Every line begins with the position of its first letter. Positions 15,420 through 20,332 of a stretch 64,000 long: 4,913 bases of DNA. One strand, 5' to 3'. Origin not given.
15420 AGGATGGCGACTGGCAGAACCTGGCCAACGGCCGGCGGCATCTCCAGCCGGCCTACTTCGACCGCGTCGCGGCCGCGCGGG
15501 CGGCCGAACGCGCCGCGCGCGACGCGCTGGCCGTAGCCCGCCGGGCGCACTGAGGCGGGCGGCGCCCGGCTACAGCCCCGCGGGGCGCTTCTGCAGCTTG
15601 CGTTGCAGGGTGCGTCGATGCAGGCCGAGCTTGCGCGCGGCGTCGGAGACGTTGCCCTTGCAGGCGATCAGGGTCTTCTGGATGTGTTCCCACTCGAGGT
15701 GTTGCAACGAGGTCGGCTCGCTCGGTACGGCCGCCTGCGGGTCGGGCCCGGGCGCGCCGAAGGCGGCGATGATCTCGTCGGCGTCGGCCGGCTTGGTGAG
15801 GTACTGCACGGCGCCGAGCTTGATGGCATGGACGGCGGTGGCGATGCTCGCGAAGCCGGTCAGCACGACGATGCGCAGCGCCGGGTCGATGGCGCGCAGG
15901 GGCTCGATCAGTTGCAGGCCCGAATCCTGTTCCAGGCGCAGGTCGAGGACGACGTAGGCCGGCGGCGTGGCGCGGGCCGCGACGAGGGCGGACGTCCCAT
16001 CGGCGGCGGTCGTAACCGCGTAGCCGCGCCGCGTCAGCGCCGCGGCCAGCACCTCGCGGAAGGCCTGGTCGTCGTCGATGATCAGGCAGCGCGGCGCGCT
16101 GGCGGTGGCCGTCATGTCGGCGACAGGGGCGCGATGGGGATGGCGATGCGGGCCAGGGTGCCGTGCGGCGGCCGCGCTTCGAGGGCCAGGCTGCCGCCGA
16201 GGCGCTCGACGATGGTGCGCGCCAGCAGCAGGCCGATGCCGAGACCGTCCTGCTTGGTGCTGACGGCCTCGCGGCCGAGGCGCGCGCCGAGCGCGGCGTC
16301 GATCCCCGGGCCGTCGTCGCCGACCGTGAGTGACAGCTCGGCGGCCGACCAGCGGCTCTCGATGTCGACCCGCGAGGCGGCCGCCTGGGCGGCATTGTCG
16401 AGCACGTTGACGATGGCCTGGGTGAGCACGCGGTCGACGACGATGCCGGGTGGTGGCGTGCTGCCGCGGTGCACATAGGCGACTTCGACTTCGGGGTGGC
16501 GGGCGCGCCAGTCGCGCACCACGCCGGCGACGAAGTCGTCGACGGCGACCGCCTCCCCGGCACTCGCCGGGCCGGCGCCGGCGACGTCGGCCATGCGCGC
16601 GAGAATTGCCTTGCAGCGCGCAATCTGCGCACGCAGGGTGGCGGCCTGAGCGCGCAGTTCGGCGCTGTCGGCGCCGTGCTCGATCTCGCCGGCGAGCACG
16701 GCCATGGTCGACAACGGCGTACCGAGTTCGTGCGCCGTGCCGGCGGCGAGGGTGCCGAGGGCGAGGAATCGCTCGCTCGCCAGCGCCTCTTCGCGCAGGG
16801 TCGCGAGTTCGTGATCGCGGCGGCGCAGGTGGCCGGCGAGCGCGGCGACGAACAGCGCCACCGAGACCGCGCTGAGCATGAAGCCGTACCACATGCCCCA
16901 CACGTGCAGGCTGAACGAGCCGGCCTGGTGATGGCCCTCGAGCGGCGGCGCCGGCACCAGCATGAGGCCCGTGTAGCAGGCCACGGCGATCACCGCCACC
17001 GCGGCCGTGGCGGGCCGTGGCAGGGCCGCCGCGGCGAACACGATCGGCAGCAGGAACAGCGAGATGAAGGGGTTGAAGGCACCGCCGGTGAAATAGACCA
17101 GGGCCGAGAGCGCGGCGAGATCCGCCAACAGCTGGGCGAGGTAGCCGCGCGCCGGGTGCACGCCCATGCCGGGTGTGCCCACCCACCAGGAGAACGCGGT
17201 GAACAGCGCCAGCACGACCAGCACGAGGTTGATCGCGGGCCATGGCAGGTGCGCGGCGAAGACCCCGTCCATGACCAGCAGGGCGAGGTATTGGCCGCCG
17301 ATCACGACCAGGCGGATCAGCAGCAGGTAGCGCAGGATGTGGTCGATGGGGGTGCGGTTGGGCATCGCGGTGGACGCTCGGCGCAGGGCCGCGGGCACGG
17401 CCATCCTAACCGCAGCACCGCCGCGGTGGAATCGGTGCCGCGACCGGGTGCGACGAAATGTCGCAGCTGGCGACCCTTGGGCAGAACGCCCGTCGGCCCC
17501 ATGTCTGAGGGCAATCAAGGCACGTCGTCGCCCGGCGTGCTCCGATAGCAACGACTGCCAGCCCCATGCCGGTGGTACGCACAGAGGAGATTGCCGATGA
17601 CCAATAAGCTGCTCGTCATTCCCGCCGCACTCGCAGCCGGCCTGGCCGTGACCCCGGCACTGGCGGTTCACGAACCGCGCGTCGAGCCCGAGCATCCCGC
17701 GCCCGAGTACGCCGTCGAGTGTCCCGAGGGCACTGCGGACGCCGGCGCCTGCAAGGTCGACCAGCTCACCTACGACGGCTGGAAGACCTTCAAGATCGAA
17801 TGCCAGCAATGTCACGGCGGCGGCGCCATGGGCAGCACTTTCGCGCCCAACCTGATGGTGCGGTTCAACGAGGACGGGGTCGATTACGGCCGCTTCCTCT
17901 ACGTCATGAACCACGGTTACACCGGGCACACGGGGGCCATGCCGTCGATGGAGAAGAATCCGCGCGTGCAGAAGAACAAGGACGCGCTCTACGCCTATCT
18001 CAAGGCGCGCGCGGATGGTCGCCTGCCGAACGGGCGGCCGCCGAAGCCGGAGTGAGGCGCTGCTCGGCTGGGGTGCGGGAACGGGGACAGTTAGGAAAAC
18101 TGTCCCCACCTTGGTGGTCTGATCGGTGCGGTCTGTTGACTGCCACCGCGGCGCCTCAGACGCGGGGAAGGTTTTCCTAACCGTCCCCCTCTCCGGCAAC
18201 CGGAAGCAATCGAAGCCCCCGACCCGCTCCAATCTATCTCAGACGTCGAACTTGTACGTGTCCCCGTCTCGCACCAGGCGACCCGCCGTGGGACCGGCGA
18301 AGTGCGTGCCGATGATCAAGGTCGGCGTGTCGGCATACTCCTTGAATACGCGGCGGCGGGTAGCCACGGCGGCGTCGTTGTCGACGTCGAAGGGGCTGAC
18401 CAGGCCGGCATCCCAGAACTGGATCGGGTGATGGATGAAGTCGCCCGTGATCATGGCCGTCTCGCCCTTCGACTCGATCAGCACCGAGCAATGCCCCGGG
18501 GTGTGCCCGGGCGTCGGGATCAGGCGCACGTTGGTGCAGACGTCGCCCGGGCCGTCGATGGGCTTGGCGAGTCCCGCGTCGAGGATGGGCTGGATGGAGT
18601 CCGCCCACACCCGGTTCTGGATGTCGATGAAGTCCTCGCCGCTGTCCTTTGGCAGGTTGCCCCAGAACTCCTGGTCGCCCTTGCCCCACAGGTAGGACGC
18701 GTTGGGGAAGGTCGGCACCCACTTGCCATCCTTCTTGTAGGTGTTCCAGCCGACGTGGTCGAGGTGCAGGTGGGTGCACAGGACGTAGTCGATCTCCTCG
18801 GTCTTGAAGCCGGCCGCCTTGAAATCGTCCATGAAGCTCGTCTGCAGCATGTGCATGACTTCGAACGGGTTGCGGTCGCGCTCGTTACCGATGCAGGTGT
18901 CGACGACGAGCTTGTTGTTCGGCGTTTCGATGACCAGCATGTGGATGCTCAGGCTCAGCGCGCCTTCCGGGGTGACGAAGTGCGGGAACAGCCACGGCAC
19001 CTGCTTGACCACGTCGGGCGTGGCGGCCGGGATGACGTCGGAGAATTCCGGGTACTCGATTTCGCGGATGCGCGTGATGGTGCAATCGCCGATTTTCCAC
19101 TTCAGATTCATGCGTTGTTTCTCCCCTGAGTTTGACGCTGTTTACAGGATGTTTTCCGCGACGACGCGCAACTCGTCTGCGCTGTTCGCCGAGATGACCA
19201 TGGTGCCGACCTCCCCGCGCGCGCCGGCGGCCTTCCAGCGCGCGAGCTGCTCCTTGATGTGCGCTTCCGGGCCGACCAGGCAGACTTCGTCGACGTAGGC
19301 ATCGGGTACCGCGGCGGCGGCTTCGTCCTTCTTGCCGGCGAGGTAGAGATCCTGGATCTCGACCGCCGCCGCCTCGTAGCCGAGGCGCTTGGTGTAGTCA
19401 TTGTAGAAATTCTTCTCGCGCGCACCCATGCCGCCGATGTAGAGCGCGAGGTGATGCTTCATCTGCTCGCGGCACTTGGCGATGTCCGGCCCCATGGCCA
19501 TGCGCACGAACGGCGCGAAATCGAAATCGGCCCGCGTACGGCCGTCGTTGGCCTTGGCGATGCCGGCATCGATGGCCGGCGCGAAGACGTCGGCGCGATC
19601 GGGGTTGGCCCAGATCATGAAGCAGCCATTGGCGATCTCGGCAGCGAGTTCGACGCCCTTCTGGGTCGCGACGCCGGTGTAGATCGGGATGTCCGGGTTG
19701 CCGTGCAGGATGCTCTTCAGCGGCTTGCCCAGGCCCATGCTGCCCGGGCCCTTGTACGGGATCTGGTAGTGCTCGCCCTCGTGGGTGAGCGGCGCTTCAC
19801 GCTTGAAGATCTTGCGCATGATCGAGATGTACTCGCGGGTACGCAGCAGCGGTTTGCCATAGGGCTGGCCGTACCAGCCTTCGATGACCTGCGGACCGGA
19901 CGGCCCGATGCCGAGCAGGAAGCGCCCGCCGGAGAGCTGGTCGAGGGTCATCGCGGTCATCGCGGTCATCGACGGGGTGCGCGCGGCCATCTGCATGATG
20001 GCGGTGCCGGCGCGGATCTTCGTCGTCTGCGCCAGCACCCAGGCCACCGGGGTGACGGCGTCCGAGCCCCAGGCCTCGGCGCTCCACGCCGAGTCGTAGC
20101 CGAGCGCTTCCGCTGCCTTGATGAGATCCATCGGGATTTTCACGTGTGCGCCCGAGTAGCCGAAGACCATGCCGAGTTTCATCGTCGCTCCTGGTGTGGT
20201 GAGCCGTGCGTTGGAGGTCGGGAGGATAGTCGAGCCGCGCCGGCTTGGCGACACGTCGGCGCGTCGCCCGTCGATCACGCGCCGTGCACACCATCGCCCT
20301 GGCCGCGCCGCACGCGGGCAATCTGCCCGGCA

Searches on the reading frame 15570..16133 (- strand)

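Call 65: search_protein_families(library=pfam, proteins=[window:15570-16133:-], max_evalue=0.001)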
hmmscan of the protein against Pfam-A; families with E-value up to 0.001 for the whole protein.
window:15570-16133:- (187 aa): 3 families
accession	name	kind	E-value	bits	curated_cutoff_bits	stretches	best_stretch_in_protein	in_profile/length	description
PF00072.30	Response_reg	-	1.1e-25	90.4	30.2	1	17-124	2-109/111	Response regulator receiver domain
PF02954.25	HTH_8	-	2.7e-13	49.8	22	1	146-182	5-41/42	Bacterial regulatory protein, Fis family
PF13556.12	HTH_30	-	3.2e-06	27.3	27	1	154-182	7-35/59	PucR C-terminal helix-turn-helix domain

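Call 86: search_protein_families(library=ncbifam, proteins=[window:15573-16133:-], max_evalue=0.00001)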
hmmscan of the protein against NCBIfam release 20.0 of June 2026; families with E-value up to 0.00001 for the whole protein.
window:15573-16133:- (187 aa): 74 families (the best 25 are shown)
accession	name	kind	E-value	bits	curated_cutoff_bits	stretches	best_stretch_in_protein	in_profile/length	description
NF033791.1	ActR_PrrA_rreg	equivalog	5.4e-55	186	250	1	16-183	4-170/173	ActR/PrrA/RegA family redox response regulator transcription factor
TIGR01818.1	ntrC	equivalog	9.8e-27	93.8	558.6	1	17-124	2-109/463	nitrogen regulation protein NR(I)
NF008469.0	PRK11361.1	equivalog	2.6e-25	89.1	714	1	12-121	3-112/461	acetoacetate metabolism transcriptional regulator AtoC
NF051870.1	NAssimRespRegNtrX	equivalog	4.3e-24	85.2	600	1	16-122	4-112/452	nitrogen assimilation response regulator NtrX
NF007689.0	PRK10365.1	equivalog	1.1e-21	77.1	760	1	16-123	8-115/441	sigma-54-dependent response regulator transcription factor ZraR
NF011695.0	PRK15115.1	equivalog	1.4e-21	76.8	763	1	13-124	6-117/445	two-component system response regulator GlrR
NF006900.1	PRK09390.1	equivalog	9.1e-20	71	255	1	15-125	6-116/203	response regulator FixJ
NF041946.1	LuxO_transreg_Vib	equivalog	3.2e-19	69.1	800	1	26-121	9-104/463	quorum-sensing sigma-54 dependent transcriptional regulator LuxO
NF008176.1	PRK10923.1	equivalog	8.3e-19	67.5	620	1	17-123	7-113/469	nitrogen regulation protein NR(I)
TIGR02915.1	PEP_resp_reg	equivalog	9.9e-19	67.5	502.6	1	17-121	2-109/445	PEP-CTERM-box response regulator transcription factor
NF045944.1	ResRegRpaBCyano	equivalog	4.7e-18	65.4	330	1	17-121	1-104/229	response regulator transcription factor RpaB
NF047793.1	ResRegPgtA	equivalog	4.8e-18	65.2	650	1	14-125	6-117/414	two-component system response regulator PgtA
NF045505.1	RR_RssB_Pseudo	equivalog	4.5e-17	62.2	700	1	15-118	7-110/394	two-component system response regulator RssB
TIGR02154.1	PhoB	equivalog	1.6e-16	60.3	296.2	1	14-124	3-115/226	phosphate regulon transcriptional regulator PhoB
NF040749.1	tetrathio_RR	equivalog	1.2e-15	57.8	290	1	18-125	4-111/191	tetrathionate respiration response regulator TtrR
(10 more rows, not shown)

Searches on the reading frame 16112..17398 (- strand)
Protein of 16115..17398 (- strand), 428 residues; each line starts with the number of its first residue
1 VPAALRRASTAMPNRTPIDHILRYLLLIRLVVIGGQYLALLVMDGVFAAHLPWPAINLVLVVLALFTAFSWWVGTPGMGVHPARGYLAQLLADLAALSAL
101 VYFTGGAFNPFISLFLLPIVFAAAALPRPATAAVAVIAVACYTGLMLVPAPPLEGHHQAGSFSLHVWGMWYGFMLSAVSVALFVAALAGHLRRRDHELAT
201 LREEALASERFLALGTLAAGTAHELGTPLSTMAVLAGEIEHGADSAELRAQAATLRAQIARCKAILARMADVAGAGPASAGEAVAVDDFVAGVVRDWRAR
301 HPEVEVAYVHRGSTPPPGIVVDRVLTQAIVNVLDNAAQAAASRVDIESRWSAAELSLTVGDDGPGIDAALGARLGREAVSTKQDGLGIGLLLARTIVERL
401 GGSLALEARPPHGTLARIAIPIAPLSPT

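Call 65: search_protein_families(library=pfam, proteins=[window:16112-17390:-], max_evalue=0.001)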
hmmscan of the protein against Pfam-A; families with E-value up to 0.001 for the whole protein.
window:16112-17390:- (426 aa): 0 families

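Call 86: search_protein_families(library=ncbifam, proteins=[window:16115-17398:-], max_evalue=0.00001)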
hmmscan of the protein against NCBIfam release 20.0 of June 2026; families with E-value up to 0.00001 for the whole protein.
window:16115-17398:- (428 aa): 32 families (the best 25 are shown)
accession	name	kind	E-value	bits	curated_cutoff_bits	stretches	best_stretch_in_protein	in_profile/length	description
NF033792.0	ActS_PrrB_HisK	equivalog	2.2e-64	217.9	350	1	22-420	10-415/423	ActS/PrrB/RegB family redox-sensitive histidine kinase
NF045988.1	HisKinRegBRhodob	equivalog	1.2e-42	145.9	570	1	22-406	20-416/462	sensor histidine kinase RegB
NF008468.0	PRK11360.1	equivalog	2.8e-22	78.8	646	1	200-424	382-610/616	two-component system sensor histidine kinase AtoS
NF007688.0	PRK10364.1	equivalog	9.8e-21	74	479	1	174-422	199-451/460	two-component system sensor histidine kinase ZraS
NF040750.1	tetrathio_HK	equivalog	5.7e-19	68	750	1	177-409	301-541/555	tetrathionate respiration histidine kinase TtrS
TIGR02916.1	PEP_his_kin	equivalog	2.6e-15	56.1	300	1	202-421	463-679/679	XrtA/PEP-CTERM system histidine kinase PrsK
NF008312.0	PRK11100.1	equivalog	4.2e-14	52.2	356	1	222-422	264-474/477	two-component system sensor histidine kinase CreC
NF008298.1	PRK11086.1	subfamily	4.2e-14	51.9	520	1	324-422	427-525/529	DcuS/MalK family sensor histidine kinase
NF041777.1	sens_FixL_Rhizob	equivalog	5.2e-14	51.8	850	1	193-424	241-483/485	sensor protein FixL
NF007004.0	PRK09467.1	equivalog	9.6e-14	51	415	1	217-422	235-436/440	two-component system sensor histidine kinase EnvZ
NF047794.1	HisKinPtgB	equivalog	2e-13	49.5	1000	1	195-407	423-640/656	two-component system sensor histidine kinase PgtB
NF038348.1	T2SS_HK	subfamily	1.5e-11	43.4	450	1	323-422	470-573/574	histidine kinase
NF053867.1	SprKinKinDBac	equivalog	3.2e-11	42.4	775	1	209-423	281-498/500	sporulation kinase KinD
NF007898.0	PRK10604.1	equivalog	4e-10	39.4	478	1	217-422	215-423/433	two-component system sensor histidine kinase RstB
NF007793.0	PRK10490.1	equivalog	3.4e-09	35.3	1123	1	203-422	653-882/895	two-component system sensor histidine kinase KdpD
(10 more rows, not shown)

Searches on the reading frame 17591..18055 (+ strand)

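Call 64: search_protein_families(library=ncbifam, proteins=[window:17591-18055:+], max_evalue=0.00001)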
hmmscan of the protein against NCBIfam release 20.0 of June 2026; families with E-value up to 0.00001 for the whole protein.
window:17591-18055:+ (154 aa): 1 family
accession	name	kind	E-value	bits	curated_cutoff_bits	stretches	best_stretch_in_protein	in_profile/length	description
TIGR03874.1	4cys_cytochr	equivalog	2.9e-18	66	161.75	1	54-153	27-128/143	c-type cytochrome, methanol metabolism-related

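Call 65: search_protein_families(library=pfam, proteins=[window:17591-18055:+], max_evalue=0.001)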
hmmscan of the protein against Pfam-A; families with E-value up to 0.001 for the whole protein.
window:17591-18055:+ (154 aa): 1 family
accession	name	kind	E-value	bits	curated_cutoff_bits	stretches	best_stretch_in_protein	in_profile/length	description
PF13442.11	Cytochrome_CBB3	-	1e-07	32.6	27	1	62-137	5-68/68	Cytochrome C oxidase, cbb3-type, subunit III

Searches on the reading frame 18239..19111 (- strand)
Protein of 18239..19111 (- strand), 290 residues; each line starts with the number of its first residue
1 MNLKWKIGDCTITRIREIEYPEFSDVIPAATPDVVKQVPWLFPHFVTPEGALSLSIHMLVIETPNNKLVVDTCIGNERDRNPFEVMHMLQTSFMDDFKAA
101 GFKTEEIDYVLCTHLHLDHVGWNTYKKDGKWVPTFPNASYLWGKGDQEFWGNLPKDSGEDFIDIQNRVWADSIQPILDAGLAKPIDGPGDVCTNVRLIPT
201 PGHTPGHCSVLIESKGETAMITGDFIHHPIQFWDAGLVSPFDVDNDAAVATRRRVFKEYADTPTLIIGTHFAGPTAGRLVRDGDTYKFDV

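Call 64: search_protein_families(library=ncbifam, proteins=[window:18239-19111:-], max_evalue=0.00001)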
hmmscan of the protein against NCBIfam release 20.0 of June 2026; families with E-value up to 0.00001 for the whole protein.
window:18239-19111:- (290 aa): 7 families
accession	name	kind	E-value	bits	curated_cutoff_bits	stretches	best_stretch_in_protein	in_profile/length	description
NF047979.1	lactonase_AidB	equivalog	3e-23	82.4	360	1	51-288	46-268/271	AidB family quorum-quenching N-acyl homoserine lactonase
NF047919.1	lactonase_YtnP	equivalog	1.5e-18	66.9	425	1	50-226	41-210/274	YtnP family quorum-quenching lactonase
NF047925.1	pyridox_lacton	equivalog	1.9e-15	57.3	325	1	49-257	28-239/268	4-pyridoxolactonase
NF045699.1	AHLLactAiiA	equivalog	3.3e-14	52.7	375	1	184-232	150-199/251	quorum-quenching N-acyl homoserine lactonase AiiA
NF045700.1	AHLLactAttM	equivalog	3.9e-11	42.9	390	1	91-222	78-198/257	AttM family quorum-quenching N-acyl homoserine lactonase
NF012229.1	bla_class_B_core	domain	4.7e-06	26.8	100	0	91-125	39-70/139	metallo-beta-lactamase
NF033105.1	bla_subclass_B3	equivalog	5.2e-06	25.9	240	0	96-121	51-76/257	subclass B3 metallo-beta-lactamase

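Call 65: search_protein_families(library=pfam, proteins=[window:18239-19111:-], max_evalue=0.001)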
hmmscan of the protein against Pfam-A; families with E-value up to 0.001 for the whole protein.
window:18239-19111:- (290 aa): 1 family
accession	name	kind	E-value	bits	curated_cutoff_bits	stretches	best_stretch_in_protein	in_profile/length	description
PF00753.33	Lactamase_B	-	4.1e-20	73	22.7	1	57-255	7-184/196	Metallo-beta-lactamase superfamily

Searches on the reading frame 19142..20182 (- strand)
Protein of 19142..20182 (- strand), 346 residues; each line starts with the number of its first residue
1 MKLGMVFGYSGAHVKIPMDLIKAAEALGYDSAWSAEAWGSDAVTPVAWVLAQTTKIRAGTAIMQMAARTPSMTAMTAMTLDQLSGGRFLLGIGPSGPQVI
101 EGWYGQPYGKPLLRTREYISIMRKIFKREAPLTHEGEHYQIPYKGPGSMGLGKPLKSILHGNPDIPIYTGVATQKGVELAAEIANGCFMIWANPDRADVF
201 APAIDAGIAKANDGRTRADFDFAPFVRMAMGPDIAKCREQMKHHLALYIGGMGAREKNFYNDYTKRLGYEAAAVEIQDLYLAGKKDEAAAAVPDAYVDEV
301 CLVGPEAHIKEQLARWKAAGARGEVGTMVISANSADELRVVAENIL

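Call 64: search_protein_families(library=ncbifam, proteins=[window:19142-20182:-], max_evalue=0.00001)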
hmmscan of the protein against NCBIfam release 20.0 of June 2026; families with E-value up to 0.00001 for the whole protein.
window:19142-20182:- (346 aa): 20 families
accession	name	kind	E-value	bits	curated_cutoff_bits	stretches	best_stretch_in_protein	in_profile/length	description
TIGR03559.1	F420_Rv3520c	subfamily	1.3e-118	395.8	335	1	2-321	1-319/325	LLM class F420-dependent oxidoreductase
TIGR04024.1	F420_NP1902A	hypoth_equivalog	2.7e-57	194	345.4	1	19-319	19-302/330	TIGR04024 family LLM class F420-dependent oxidoreductase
TIGR03841.1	F420_Rv3093c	subfamily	1.1e-33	117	213.65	1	18-322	13-290/298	LLM class F420-dependent oxidoreductase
TIGR03564.1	F420_MSMEG_4879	subfamily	1.9e-32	113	234.25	1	20-248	4-218/265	TIGR03564 family F420-dependent LLM class oxidoreductase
TIGR03617.1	F420_MSMEG_2256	subfamily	1.6e-29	102.9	278.15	1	22-338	2-309/318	TIGR03617 family F420-dependent LLM class oxidoreductase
NF002619.0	PRK02271.1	equivalog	6.3e-29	101.3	276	1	18-344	17-323/329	5,10-methylenetetrahydromethanopterin reductase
TIGR03555.1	F420_mer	equivalog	3.1e-27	95.8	348.7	1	18-342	15-320/325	5,10-methylenetetrahydromethanopterin reductase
TIGR03857.1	F420_MSMEG_2249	hypoth_equivalog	3.5e-18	65.9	218.4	1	11-136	10-133/329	TIGR03857 family LLM class F420-dependent oxidoreductase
TIGR03620.1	F420_MSMEG_4141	subfamily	2.8e-17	63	219.8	1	18-124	21-121/280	TIGR03620 family F420-dependent LLM class oxidoreductase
TIGR03560.1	F420_Rv1855c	subfamily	1.3e-16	61.1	231.4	1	40-198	50-202/227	TIGR03560 family F420-dependent LLM class oxidoreductase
TIGR03619.1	F420_Rv2161c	subfamily_domain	1.6e-14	54.1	166.9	1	40-225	44-217/247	TIGR03619 family F420-dependent LLM class oxidoreductase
TIGR03842.1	F420_CPS_4043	hypoth_equivalog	2.6e-12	46.5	295.45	1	15-321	13-302/329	TIGR03842 family LLM class F420-dependent oxidoreductase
TIGR03621.1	F420_MSMEG_2516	subfamily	9.2e-11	41.4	213.15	1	18-184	17-170/295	TIGR03621 family F420-dependent LLM class oxidoreductase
TIGR03571.1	lucif_BA3436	subfamily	3.7e-10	39.6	303.9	1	41-134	68-161/304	TIGR03571 family LLM class oxidoreductase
TIGR03565.1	alk_sulf_monoox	equivalog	3.9e-09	36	518.2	1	19-196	31-199/346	FMNH2-dependent alkanesulfonate monooxygenase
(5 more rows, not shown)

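Call 65: search_protein_families(library=pfam, proteins=[window:19142-20182:-], max_evalue=0.001)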
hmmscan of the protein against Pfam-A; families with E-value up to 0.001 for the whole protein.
window:19142-20182:- (346 aa): 1 family
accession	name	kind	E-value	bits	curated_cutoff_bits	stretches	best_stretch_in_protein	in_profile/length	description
PF00296.26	Bac_luciferase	-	2.5e-72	244.3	27.9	1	18-322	26-313/314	Luciferase-like monooxygenase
